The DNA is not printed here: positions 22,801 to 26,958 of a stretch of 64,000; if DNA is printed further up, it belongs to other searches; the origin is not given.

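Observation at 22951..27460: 1285-aa single-chain fusion of MMPL-like exporter, LPLAT acyltransferase and SAM methyltransferase, adjacent to a YceI lipid-binding protein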

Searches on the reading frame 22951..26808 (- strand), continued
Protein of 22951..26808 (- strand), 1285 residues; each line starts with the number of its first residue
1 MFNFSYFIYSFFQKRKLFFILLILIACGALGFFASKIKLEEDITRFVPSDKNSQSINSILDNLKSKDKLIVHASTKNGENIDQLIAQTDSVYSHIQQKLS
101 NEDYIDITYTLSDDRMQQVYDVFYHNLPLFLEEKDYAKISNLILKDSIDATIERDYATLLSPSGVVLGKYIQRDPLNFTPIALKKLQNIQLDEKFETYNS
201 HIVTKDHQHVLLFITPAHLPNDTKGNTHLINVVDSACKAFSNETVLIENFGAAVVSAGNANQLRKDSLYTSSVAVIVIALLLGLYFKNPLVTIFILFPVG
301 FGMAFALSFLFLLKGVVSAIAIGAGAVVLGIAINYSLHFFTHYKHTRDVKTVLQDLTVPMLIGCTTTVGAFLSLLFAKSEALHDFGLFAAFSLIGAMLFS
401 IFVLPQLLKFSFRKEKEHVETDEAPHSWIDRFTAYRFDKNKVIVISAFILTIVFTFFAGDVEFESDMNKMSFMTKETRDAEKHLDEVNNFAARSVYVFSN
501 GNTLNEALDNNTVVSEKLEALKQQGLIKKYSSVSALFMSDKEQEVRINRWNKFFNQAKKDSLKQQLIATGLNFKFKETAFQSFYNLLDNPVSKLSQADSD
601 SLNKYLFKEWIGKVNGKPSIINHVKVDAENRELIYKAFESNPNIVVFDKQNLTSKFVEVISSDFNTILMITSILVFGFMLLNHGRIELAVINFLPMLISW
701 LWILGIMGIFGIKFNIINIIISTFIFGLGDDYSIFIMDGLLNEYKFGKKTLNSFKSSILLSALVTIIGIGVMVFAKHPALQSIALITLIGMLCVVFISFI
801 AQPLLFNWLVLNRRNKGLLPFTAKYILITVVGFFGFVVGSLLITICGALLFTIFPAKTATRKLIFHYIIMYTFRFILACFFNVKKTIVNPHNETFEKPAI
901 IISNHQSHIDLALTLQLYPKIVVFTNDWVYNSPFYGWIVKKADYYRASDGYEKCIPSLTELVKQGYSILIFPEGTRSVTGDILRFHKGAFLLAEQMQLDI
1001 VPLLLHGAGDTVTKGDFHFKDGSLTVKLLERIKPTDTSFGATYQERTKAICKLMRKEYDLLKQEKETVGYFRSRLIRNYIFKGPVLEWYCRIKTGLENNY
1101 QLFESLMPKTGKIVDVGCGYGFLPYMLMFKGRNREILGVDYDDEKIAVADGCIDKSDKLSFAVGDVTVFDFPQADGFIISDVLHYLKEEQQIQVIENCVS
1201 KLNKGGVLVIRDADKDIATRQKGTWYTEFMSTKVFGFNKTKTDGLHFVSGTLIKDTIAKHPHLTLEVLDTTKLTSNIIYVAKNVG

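Call 8: find_homologous_proteins(query=window:22951-26808:-, max_evalue=1e-10)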
Query window:22951-26808:- (1285 aa): 1839 proteins with E <= 1e-10 among 8000 candidates; the best 120 are listed.
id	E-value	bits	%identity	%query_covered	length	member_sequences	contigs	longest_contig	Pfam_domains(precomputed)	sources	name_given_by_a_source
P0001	0.0e+0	2826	98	100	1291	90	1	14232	PF13847.13,PF03176.22,PF05175.21,PF13649.13,PF01553.27,PF08241.19,PF08242.19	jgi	-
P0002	0.0e+0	2609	89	100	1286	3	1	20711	PF13847.13,PF13489.13,PF03176.22,PF05175.21,PF13649.13,PF00891.25,PF01553.27,PF08241.19,PF08242.19,PF05401.17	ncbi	ncbi:MAG: 1-acyl-sn-glycerol-3-phosphate acyltransferase [Bacteroidota bacterium]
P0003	0.0e+0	2593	88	100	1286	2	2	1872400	PF13847.13,PF13489.13,PF03176.22,PF05175.21,PF13649.13,PF00891.25,PF01553.27,PF08241.19,PF08242.19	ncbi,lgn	ncbi:MAG: 1-acyl-sn-glycerol-3-phosphate acyltransferase [Bacteroidia bacterium]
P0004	0.0e+0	2585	88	100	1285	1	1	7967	PF13847.13,PF13489.13,PF03176.22,PF05175.21,PF13649.13,PF00891.25,PF01739.25,PF01553.27,PF08241.19,PF08242.19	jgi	jgi:1-acyl-sn-glycerol-3-phosphate acyltransferase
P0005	0.0e+0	2578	87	100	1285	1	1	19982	PF13847.13,PF13489.13,PF03176.22,PF05175.21,PF13649.13,PF00891.25,PF01553.27,PF08241.19,PF08242.19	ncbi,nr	ncbi:MAG: 1-acyl-sn-glycerol-3-phosphate acyltransferase [Bacteroidetes bacterium]|nr:1-acyl-sn-glyc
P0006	0.0e+0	2575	88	100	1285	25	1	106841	PF13847.13,PF13489.13,PF03176.22,PF05175.21,PF13649.13,PF00891.25,PF01553.27,PF08241.19,PF08242.19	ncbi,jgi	jgi:1-acyl-sn-glycerol-3-phosphate acyltransferase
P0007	0.0e+0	2566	88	100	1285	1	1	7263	PF13847.13,PF13489.13,PF03176.22,PF05175.21,PF13649.13,PF01553.27,PF08241.19,PF08242.19,PF05401.17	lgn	-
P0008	0.0e+0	2553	87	100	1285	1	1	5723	PF13847.13,PF13489.13,PF03176.22,PF05175.21,PF13649.13,PF00891.25,PF01553.27,PF08241.19,PF08242.19,PF05401.17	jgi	jgi:1-acyl-sn-glycerol-3-phosphate acyltransferase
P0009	0.0e+0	2541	87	100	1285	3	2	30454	PF13847.13,PF13489.13,PF03176.22,PF05175.21,PF13649.13,PF00891.25,PF01553.27,PF08241.19,PF08242.19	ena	-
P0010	0.0e+0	2541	86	100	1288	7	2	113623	PF13847.13,PF13489.13,PF03176.22,PF05175.21,PF13649.13,PF00891.25,PF01553.27,PF08241.19,PF08242.19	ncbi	-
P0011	0.0e+0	2527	86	100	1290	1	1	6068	PF13847.13,PF03176.22,PF05175.21,PF13649.13,PF00891.25,PF01553.27,PF08241.19,PF08242.19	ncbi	-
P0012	0.0e+0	2519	86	100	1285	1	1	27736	PF13847.13,PF13489.13,PF03176.22,PF05175.21,PF13649.13,PF00891.25,PF01553.27,PF08241.19,PF08242.19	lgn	-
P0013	0.0e+0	2510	86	100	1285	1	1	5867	PF13847.13,PF13489.13,PF03176.22,PF05175.21,PF13649.13,PF00891.25,PF01553.27,PF08241.19,PF08242.19,PF05401.17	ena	-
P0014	0.0e+0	2510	86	100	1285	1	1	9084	PF13847.13,PF13489.13,PF03176.22,PF05175.21,PF13649.13,PF01553.27,PF08241.19,PF08242.19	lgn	-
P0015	0.0e+0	2505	85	100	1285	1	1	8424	PF03176.22,PF13649.13,PF00891.25,PF01553.27,PF08241.19,PF08242.19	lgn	-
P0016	0.0e+0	2505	85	100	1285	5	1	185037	PF13847.13,PF13489.13,PF03176.22,PF05175.21,PF13649.13,PF00891.25,PF01553.27,PF08241.19,PF08242.19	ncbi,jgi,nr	ncbi:MAG: family transporter [Bacteroidota bacterium]|jgi:1-acyl-sn-glycerol-3-phosphate acyltransfe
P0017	0.0e+0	2495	86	100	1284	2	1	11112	PF13847.13,PF13489.13,PF03176.22,PF05175.21,PF13649.13,PF00891.25,PF01553.27,PF08241.19,PF08242.19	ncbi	-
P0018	0.0e+0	2467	85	99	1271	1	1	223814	PF13847.13,PF13489.13,PF03176.22,PF05175.21,PF13649.13,PF01553.27,PF08241.19,PF08242.19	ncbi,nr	ncbi:MAG: 1-acyl-sn-glycerol-3-phosphate acyltransferase [Burkholderiales bacterium]|nr:1-acyl-sn-gl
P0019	0.0e+0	2455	84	100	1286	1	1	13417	PF13847.13,PF13489.13,PF03176.22,PF05175.21,PF13649.13,PF00891.25,PF01553.27,PF08241.19,PF08242.19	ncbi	-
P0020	0.0e+0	2454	84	100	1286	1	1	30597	PF13847.13,PF13489.13,PF03176.22,PF05175.21,PF13649.13,PF00891.25,PF01553.27,PF08241.19,PF08242.19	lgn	-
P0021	0.0e+0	2438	83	100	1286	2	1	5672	PF13847.13,PF13489.13,PF03176.22,PF05175.21,PF13649.13,PF00891.25,PF01553.27,PF08241.19,PF08242.19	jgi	-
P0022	0.0e+0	2437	83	100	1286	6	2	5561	PF13847.13,PF13489.13,PF03176.22,PF05175.21,PF13649.13,PF00891.25,PF01553.27,PF08241.19,PF08242.19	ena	-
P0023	0.0e+0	2429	83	100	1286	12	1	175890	PF13847.13,PF13489.13,PF03176.22,PF05175.21,PF13649.13,PF01553.27,PF08241.19,PF08242.19,PF05401.17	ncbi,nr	ncbi:MAG: glycerol acyltransferase [Sphingobacteriaceae bacterium]|nr:glycerol acyltransferase [Sphi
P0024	0.0e+0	2404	82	100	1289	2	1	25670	PF13847.13,PF03176.22,PF05175.21,PF13649.13,PF00891.25,PF01553.27,PF08241.19,PF08242.19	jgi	jgi:1-acyl-sn-glycerol-3-phosphate acyltransferase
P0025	0.0e+0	2395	81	100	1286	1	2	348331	PF13847.13,PF13489.13,PF03176.22,PF05175.21,PF13649.13,PF00891.25,PF01553.27,PF08241.19,PF08242.19,PF05401.17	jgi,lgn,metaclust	metaclust:\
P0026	0.0e+0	2374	81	100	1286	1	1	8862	PF13847.13,PF13489.13,PF03176.22,PF05175.21,PF13649.13,PF00891.25,PF01553.27,PF08241.19,PF08242.19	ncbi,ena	-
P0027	0.0e+0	2357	80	100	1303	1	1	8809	PF13847.13,PF13489.13,PF03176.22,PF05175.21,PF13649.13,PF00891.25,PF01553.27,PF08241.19,PF08242.19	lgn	-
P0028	0.0e+0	2351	80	100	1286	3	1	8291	PF13847.13,PF13489.13,PF03176.22,PF05175.21,PF13649.13,PF00891.25,PF01553.27,PF08241.19,PF08242.19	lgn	-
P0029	0.0e+0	2337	79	100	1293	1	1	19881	PF13847.13,PF13489.13,PF03176.22,PF05175.21,PF13649.13,PF01553.27,PF08241.19,PF08242.19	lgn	-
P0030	0.0e+0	2329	79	100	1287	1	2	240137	PF13847.13,PF13489.13,PF03176.22,PF05175.21,PF13649.13,PF00891.25,PF01553.27,PF08241.19,PF08242.19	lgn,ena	-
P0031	0.0e+0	2324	79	100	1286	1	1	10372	PF13847.13,PF13489.13,PF03176.22,PF05175.21,PF13649.13,PF00891.25,PF01553.27,PF08241.19,PF08242.19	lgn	-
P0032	0.0e+0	2320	79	100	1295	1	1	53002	PF13847.13,PF13489.13,PF03176.22,PF05175.21,PF13649.13,PF01553.27,PF08241.19,PF08242.19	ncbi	-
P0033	0.0e+0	2308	80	100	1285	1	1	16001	PF13847.13,PF13489.13,PF03176.22,PF05175.21,PF13649.13,PF00891.25,PF01739.25,PF01553.27,PF08241.19,PF08242.19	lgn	-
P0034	0.0e+0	2307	78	100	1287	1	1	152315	PF13847.13,PF13489.13,PF03176.22,PF05175.21,PF13649.13,PF00891.25,PF01553.27,PF08241.19,PF08242.19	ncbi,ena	-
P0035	0.0e+0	2307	80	100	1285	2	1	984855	PF13847.13,PF13489.13,PF03176.22,PF05175.21,PF13649.13,PF00891.25,PF01739.25,PF01553.27,PF08241.19,PF08242.19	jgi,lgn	jgi:1-acyl-sn-glycerol-3-phosphate acyltransferase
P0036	0.0e+0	2301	78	100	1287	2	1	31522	PF13847.13,PF13489.13,PF03176.22,PF05175.21,PF13649.13,PF01553.27,PF08241.19,PF08242.19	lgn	-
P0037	0.0e+0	2284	78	100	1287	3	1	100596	PF13847.13,PF13489.13,PF03176.22,PF03848.21,PF05175.21,PF13649.13,PF00891.25,PF01553.27,PF08241.19,PF08242.19,PF05401.17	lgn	-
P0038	0.0e+0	2281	77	100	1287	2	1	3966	PF13847.13,PF13489.13,PF03176.22,PF05175.21,PF13649.13,PF01553.27,PF08241.19,PF08242.19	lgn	-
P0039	0.0e+0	2271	77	100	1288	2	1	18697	PF13847.13,PF13489.13,PF03176.22,PF05175.21,PF13649.13,PF00891.25,PF01553.27,PF08241.19,PF08242.19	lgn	-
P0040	0.0e+0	2270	78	100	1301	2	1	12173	PF13847.13,PF03176.22,PF05175.21,PF13649.13,PF00891.25,PF01553.27,PF08241.19,PF08242.19,PF05401.17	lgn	-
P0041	0.0e+0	2268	78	98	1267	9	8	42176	PF13847.13,PF13489.13,PF03176.22,PF03848.21,PF05175.21,PF13649.13,PF00891.25,PF01739.25,PF01553.27,PF08241.19,PF08242.19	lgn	-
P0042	0.0e+0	2267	77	100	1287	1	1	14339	PF13847.13,PF13489.13,PF03176.22,PF05175.21,PF13649.13,PF01553.27,PF08241.19,PF08242.19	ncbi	-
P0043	0.0e+0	2263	77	100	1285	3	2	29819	PF13847.13,PF13489.13,PF03176.22,PF05175.21,PF13649.13,PF00891.25,PF01553.27,PF08241.19,PF08242.19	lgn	-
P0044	0.0e+0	2263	77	100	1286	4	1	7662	PF13847.13,PF13489.13,PF03176.22,PF05175.21,PF13649.13,PF00891.25,PF01739.25,PF01553.27,PF08241.19,PF08242.19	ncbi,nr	ncbi:MAG: MMPL family transporter [Bacteroidia bacterium]|nr:MMPL family transporter [Bacteroidia ba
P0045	0.0e+0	2261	77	100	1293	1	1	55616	PF13847.13,PF03176.22,PF05175.21,PF13649.13,PF00891.25,PF01553.27,PF08241.19,PF08242.19,PF05401.17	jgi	jgi:1-acyl-sn-glycerol-3-phosphate acyltransferase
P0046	0.0e+0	2254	76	100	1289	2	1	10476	PF13847.13,PF03176.22,PF05175.21,PF13649.13,PF00891.25,PF01553.27,PF08241.19,PF08242.19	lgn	-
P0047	0.0e+0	2254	76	100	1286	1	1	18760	PF13847.13,PF03176.22,PF05175.21,PF13649.13,PF01553.27,PF08241.19,PF08242.19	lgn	-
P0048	0.0e+0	2250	76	100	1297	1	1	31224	PF13847.13,PF13489.13,PF03176.22,PF05175.21,PF13649.13,PF00891.25,PF01553.27,PF08241.19,PF08242.19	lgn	-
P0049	0.0e+0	2238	76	100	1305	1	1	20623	PF13847.13,PF13489.13,PF03176.22,PF05175.21,PF13649.13,PF00891.25,PF01553.27,PF08241.19,PF08242.19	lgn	-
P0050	0.0e+0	2237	76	100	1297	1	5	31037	PF13847.13,PF13489.13,PF03176.22,PF05175.21,PF13649.13,PF00891.25,PF01553.27,PF08241.19,PF08242.19,PF05401.17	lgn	-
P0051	0.0e+0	2234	77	100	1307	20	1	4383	PF13847.13,PF03176.22,PF05175.21,PF13649.13,PF00891.25,PF01553.27,PF08241.19,PF08242.19,PF05401.17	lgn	-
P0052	0.0e+0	2234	77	100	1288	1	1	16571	PF13847.13,PF13489.13,PF03176.22,PF05175.21,PF13649.13,PF00891.25,PF01553.27,PF08241.19,PF08242.19,PF05401.17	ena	-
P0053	0.0e+0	2230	77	100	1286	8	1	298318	PF13847.13,PF13489.13,PF03176.22,PF05175.21,PF13649.13,PF00891.25,PF01553.27,PF08241.19,PF08242.19,PF05401.17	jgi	jgi:1-acyl-sn-glycerol-3-phosphate acyltransferase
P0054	0.0e+0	2228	76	100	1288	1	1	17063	PF13847.13,PF13489.13,PF03176.22,PF05175.21,PF13649.13,PF00891.25,PF01553.27,PF08241.19,PF08242.19,PF05401.17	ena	-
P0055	0.0e+0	2226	77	100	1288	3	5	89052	PF13847.13,PF13489.13,PF03176.22,PF05175.21,PF13649.13,PF01553.27,PF08241.19,PF08242.19,PF05401.17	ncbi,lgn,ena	-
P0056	0.0e+0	2225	76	100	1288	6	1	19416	PF13847.13,PF13489.13,PF03176.22,PF05175.21,PF13649.13,PF01553.27,PF08241.19,PF08242.19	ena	-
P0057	0.0e+0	2222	76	100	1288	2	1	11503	PF13847.13,PF13489.13,PF03176.22,PF05175.21,PF13649.13,PF01553.27,PF08241.19,PF08242.19,PF05401.17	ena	-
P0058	0.0e+0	2220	76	100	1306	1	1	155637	PF13847.13,PF03176.22,PF05175.21,PF13649.13,PF01553.27,PF08241.19,PF08242.19,PF05401.17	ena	-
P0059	0.0e+0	2218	76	100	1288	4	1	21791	PF13847.13,PF13489.13,PF03176.22,PF05175.21,PF13649.13,PF01553.27,PF08241.19,PF08242.19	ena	-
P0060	0.0e+0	2204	74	100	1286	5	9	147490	PF13847.13,PF13489.13,PF03176.22,PF05175.21,PF13649.13,PF01553.27,PF08241.19,PF08242.19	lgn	-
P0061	0.0e+0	2202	75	100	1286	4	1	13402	PF13847.13,PF13489.13,PF03176.22,PF05175.21,PF13649.13,PF00891.25,PF01553.27,PF08241.19,PF08242.19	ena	-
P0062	0.0e+0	2191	74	100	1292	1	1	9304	PF13847.13,PF13489.13,PF03176.22,PF03848.21,PF05175.21,PF13649.13,PF00891.25,PF01553.27,PF08241.19,PF08242.19,PF05401.17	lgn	-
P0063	0.0e+0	2187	73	100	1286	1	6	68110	PF13847.13,PF03176.22,PF05175.21,PF13649.13,PF01553.27,PF08241.19,PF08242.19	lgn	-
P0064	0.0e+0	2181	75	100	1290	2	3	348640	PF13847.13,PF13489.13,PF03176.22,PF05175.21,PF13649.13,PF00891.25,PF01553.27,PF08241.19,PF08242.19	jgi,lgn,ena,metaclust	metaclust:\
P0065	0.0e+0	2176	75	99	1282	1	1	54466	PF13847.13,PF13489.13,PF03176.22,PF05175.21,PF13649.13,PF00891.25,PF01553.27,PF08241.19,PF08242.19,PF05401.17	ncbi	-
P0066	0.0e+0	2164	74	100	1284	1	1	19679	PF13847.13,PF03176.22,PF05175.21,PF13649.13,PF01553.27,PF08241.19,PF08242.19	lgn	-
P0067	0.0e+0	2163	72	100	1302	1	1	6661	PF13847.13,PF13489.13,PF03176.22,PF05175.21,PF13649.13,PF00891.25,PF01553.27,PF08241.19,PF08242.19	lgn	-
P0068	0.0e+0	2143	73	100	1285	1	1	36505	PF13847.13,PF13489.13,PF03176.22,PF05175.21,PF13649.13,PF00891.25,PF01553.27,PF08241.19,PF08242.19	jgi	jgi:uncharacterized protein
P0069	0.0e+0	2138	74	99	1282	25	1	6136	PF13847.13,PF13489.13,PF03176.22,PF05175.21,PF13649.13,PF00891.25,PF01553.27,PF08241.19,PF08242.19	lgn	-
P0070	0.0e+0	2136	74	100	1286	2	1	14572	PF13847.13,PF13489.13,PF03176.22,PF05175.21,PF13649.13,PF00891.25,PF01553.27,PF08241.19,PF08242.19,PF05401.17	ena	-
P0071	0.0e+0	2132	73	100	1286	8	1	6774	PF13847.13,PF03176.22,PF05175.21,PF13649.13,PF00891.25,PF01553.27,PF08241.19,PF08242.19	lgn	-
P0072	0.0e+0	2131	73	100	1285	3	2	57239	PF13847.13,PF13489.13,PF03176.22,PF05175.21,PF13649.13,PF00891.25,PF01553.27,PF08241.19,PF08242.19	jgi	jgi:1-acyl-sn-glycerol-3-phosphate acyltransferase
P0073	0.0e+0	2120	73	100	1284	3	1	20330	PF13847.13,PF03176.22,PF03848.21,PF05175.21,PF13649.13,PF00891.25,PF01553.27,PF08241.19,PF08242.19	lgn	-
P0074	0.0e+0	2093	71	100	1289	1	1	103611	PF13847.13,PF13489.13,PF03176.22,PF05175.21,PF13649.13,PF00891.25,PF01553.27,PF08241.19,PF08242.19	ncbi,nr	ncbi:MAG: 1-acyl-sn-glycerol-3-phosphate acyltransferase [Bacteroidetes bacterium]|nr:1-acyl-sn-glyc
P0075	0.0e+0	2093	72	100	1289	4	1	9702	PF13847.13,PF13489.13,PF03176.22,PF05175.21,PF13649.13,PF01553.27,PF08241.19,PF08242.19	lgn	-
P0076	0.0e+0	2091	80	89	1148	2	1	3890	PF13847.13,PF03176.22,PF05175.21,PF13649.13,PF00891.25,PF01553.27,PF08241.19,PF08242.19,PF05401.17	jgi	jgi:1-acyl-sn-glycerol-3-phosphate acyltransferase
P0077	0.0e+0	2083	71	100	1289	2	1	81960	PF13847.13,PF13489.13,PF03176.22,PF05175.21,PF13649.13,PF00891.25,PF01553.27,PF08241.19,PF08242.19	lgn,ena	-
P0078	0.0e+0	2075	69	100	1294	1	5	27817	PF13847.13,PF13489.13,PF03176.22,PF05175.21,PF13649.13,PF00891.25,PF01553.27,PF08241.19,PF08242.19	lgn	-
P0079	0.0e+0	1950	67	100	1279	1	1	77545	PF13847.13,PF13489.13,PF03176.22,PF05175.21,PF13649.13,PF01739.25,PF01553.27,PF08241.19,PF08242.19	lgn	-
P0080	0.0e+0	1945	66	100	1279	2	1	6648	PF13847.13,PF13489.13,PF03176.22,PF05175.21,PF13649.13,PF01739.25,PF01553.27,PF08241.19,PF08242.19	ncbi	-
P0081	0.0e+0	1943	66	100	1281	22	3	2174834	PF13847.13,PF13489.13,PF03176.22,PF05175.21,PF13649.13,PF01739.25,PF01553.27,PF08241.19,PF08242.19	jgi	-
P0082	0.0e+0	1940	66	100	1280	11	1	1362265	PF13847.13,PF13489.13,PF03176.22,PF05175.21,PF13649.13,PF01739.25,PF01553.27,PF08241.19,PF08242.19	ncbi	-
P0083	0.0e+0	1939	66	100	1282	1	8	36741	PF13847.13,PF13489.13,PF03176.22,PF05175.21,PF13649.13,PF00891.25,PF01739.25,PF01553.27,PF08241.19,PF08242.19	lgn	-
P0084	0.0e+0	1937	67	100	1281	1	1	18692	PF13847.13,PF13489.13,PF03176.22,PF05175.21,PF13649.13,PF00891.25,PF01739.25,PF01553.27,PF08241.19,PF08242.19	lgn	-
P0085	0.0e+0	1932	66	100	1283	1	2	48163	PF13847.13,PF13489.13,PF03176.22,PF05175.21,PF13649.13,PF01739.25,PF01553.27,PF08241.19,PF08242.19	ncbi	-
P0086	0.0e+0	1931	66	100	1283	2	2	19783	PF13847.13,PF13489.13,PF03176.22,PF05175.21,PF13649.13,PF00891.25,PF01739.25,PF01553.27,PF08241.19,PF08242.19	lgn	-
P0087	0.0e+0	1927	66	100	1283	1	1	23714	PF13847.13,PF13489.13,PF03176.22,PF05175.21,PF13649.13,PF00891.25,PF01739.25,PF01553.27,PF08241.19,PF08242.19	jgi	jgi:1-acyl-sn-glycerol-3-phosphate acyltransferase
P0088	0.0e+0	1927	67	98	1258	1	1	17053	PF13847.13,PF13489.13,PF03176.22,PF05175.21,PF13649.13,PF01739.25,PF01553.27,PF08241.19,PF08242.19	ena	-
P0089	0.0e+0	1927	66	100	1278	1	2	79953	PF13847.13,PF13489.13,PF03176.22,PF05175.21,PF13649.13,PF09243.17,PF01739.25,PF01553.27,PF08241.19,PF08242.19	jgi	jgi:1-acyl-sn-glycerol-3-phosphate acyltransferase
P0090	0.0e+0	1925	66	100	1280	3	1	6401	PF13847.13,PF13489.13,PF03176.22,PF05175.21,PF13649.13,PF01739.25,PF01553.27,PF08241.19,PF08242.19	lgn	-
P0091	0.0e+0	1923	65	100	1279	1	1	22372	PF13847.13,PF13489.13,PF03176.22,PF05175.21,PF13649.13,PF01739.25,PF01553.27,PF08241.19,PF08242.19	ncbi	-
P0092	0.0e+0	1922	66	100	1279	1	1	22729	PF13847.13,PF13489.13,PF03176.22,PF05175.21,PF13649.13,PF01739.25,PF01553.27,PF08241.19,PF08242.19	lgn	-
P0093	0.0e+0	1916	66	100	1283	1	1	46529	PF13847.13,PF13489.13,PF03176.22,PF05175.21,PF13649.13,PF00891.25,PF01739.25,PF01553.27,PF08241.19,PF08242.19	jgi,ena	-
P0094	0.0e+0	1915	65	100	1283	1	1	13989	PF13847.13,PF13489.13,PF03176.22,PF05175.21,PF13649.13,PF01739.25,PF01553.27,PF08241.19,PF08242.19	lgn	-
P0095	0.0e+0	1915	65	100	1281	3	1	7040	PF13847.13,PF13489.13,PF03176.22,PF05175.21,PF13649.13,PF00891.25,PF01739.25,PF01553.27,PF08241.19,PF08242.19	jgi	jgi:uncharacterized protein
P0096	0.0e+0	1913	72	92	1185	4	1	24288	PF13847.13,PF03176.22,PF05175.21,PF13649.13,PF01553.27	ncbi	ncbi:MAG: MMPL family transporter, partial [Bacteroidota bacterium]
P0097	0.0e+0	1899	65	100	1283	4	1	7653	PF13847.13,PF13489.13,PF03176.22,PF05175.21,PF13649.13,PF01739.25,PF01553.27,PF08241.19,PF08242.19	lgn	-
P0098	0.0e+0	1899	65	100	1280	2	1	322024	PF13847.13,PF13489.13,PF03176.22,PF05175.21,PF13649.13,PF00891.25,PF01739.25,PF01553.27,PF08241.19,PF08242.19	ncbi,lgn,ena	-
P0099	0.0e+0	1896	64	100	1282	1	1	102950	PF13847.13,PF13489.13,PF03176.22,PF05175.21,PF13649.13,PF00891.25,PF01739.25,PF01553.27,PF08241.19,PF08242.19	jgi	jgi:1-acyl-sn-glycerol-3-phosphate acyltransferase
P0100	0.0e+0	1890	65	100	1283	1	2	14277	PF13847.13,PF13489.13,PF03176.22,PF05175.21,PF13649.13,PF01553.27,PF08241.19,PF08242.19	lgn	-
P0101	0.0e+0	1890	65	100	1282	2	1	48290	PF13847.13,PF13489.13,PF03176.22,PF05175.21,PF13649.13,PF01553.27,PF08241.19,PF08242.19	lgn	-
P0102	0.0e+0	1883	65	100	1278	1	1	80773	PF13847.13,PF13489.13,PF03176.22,PF05175.21,PF13649.13,PF01553.27,PF08241.19,PF08242.19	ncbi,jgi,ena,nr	ncbi:MAG TPA: 1-acyl-sn-glycerol-3-phosphate acyltransferase [Bacteroidia bacterium]|jgi:1-acyl-sn-g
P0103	0.0e+0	1877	64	100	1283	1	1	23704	PF13847.13,PF13489.13,PF03176.22,PF05175.21,PF13649.13,PF01739.25,PF01553.27,PF08241.19,PF08242.19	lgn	-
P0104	0.0e+0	1877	65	100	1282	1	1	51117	PF13847.13,PF13489.13,PF03176.22,PF05175.21,PF13649.13,PF00891.25,PF01739.25,PF01553.27,PF08241.19,PF08242.19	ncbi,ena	-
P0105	0.0e+0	1873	63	100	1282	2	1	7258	PF13847.13,PF13489.13,PF03176.22,PF05175.21,PF13649.13,PF00891.25,PF01739.25,PF01553.27,PF08241.19,PF08242.19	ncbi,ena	-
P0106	0.0e+0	1870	65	100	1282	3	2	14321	PF13847.13,PF13489.13,PF03176.22,PF05175.21,PF13649.13,PF00891.25,PF01739.25,PF01553.27,PF08241.19,PF08242.19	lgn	-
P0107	0.0e+0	1866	64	100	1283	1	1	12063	PF13847.13,PF13489.13,PF03176.22,PF05175.21,PF13649.13,PF01739.25,PF01553.27,PF08241.19,PF08242.19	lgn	-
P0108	0.0e+0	1864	63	100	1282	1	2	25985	PF13847.13,PF13489.13,PF03176.22,PF05175.21,PF13649.13,PF00891.25,PF01739.25,PF01553.27,PF08241.19,PF08242.19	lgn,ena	-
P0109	0.0e+0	1859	63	100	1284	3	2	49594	PF13847.13,PF13489.13,PF03176.22,PF05175.21,PF13649.13,PF01739.25,PF01553.27,PF08241.19,PF08242.19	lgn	-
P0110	0.0e+0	1660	58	99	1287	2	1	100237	PF13847.13,PF13489.13,PF03176.22,PF05175.21,PF13649.13,PF01553.27,PF08241.19,PF08242.19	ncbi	ncbi:MAG: 1-acyl-sn-glycerol-3-phosphate acyltransferase [Bacteroidia bacterium]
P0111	0.0e+0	1657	57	99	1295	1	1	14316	PF13847.13,PF13489.13,PF03176.22,PF05175.21,PF13649.13,PF00891.25,PF01553.27,PF08241.19,PF08242.19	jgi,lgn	-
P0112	0.0e+0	1646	57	99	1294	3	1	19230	PF13847.13,PF13489.13,PF03176.22,PF05175.21,PF13649.13,PF00891.25,PF01553.27,PF08241.19,PF08242.19,PF05401.17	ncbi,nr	ncbi:MAG TPA: 1-acyl-sn-glycerol-3-phosphate acyltransferase [Bacteroidia bacterium]|nr:1-acyl-sn-gl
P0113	0.0e+0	1636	57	99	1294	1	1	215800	PF13847.13,PF03176.22,PF13649.13,PF00891.25,PF01553.27,PF08241.19,PF08242.19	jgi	jgi:1-acyl-sn-glycerol-3-phosphate acyltransferase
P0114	0.0e+0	1636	58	99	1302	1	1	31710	PF13847.13,PF13489.13,PF03176.22,PF03848.21,PF05175.21,PF13649.13,PF01553.27,PF08241.19,PF08242.19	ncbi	-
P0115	0.0e+0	1632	58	99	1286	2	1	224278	PF13847.13,PF13489.13,PF03176.22,PF05175.21,PF13649.13,PF01553.27,PF08241.19,PF08242.19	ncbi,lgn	ncbi:MAG: 1-acyl-sn-glycerol-3-phosphate acyltransferase [Bacteroidota bacterium]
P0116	0.0e+0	1632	58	99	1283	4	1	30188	PF13847.13,PF13489.13,PF03176.22,PF05175.21,PF13649.13,PF01553.27,PF08241.19,PF08242.19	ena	-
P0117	0.0e+0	1628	57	99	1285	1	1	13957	PF13847.13,PF13489.13,PF03176.22,PF05175.21,PF13649.13,PF01553.27,PF08241.19,PF08242.19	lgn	-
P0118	0.0e+0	1626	57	99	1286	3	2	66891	PF13847.13,PF13489.13,PF03176.22,PF05175.21,PF13649.13,PF01553.27,PF08241.19,PF08242.19,PF05401.17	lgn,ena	-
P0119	0.0e+0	1625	58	99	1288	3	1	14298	PF13847.13,PF13489.13,PF03176.22,PF05175.21,PF13649.13,PF01553.27,PF08241.19,PF08242.19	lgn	-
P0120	0.0e+0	1616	57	99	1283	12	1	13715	PF13847.13,PF13489.13,PF03176.22,PF05175.21,PF13649.13,PF01553.27,PF08241.19,PF08242.19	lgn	-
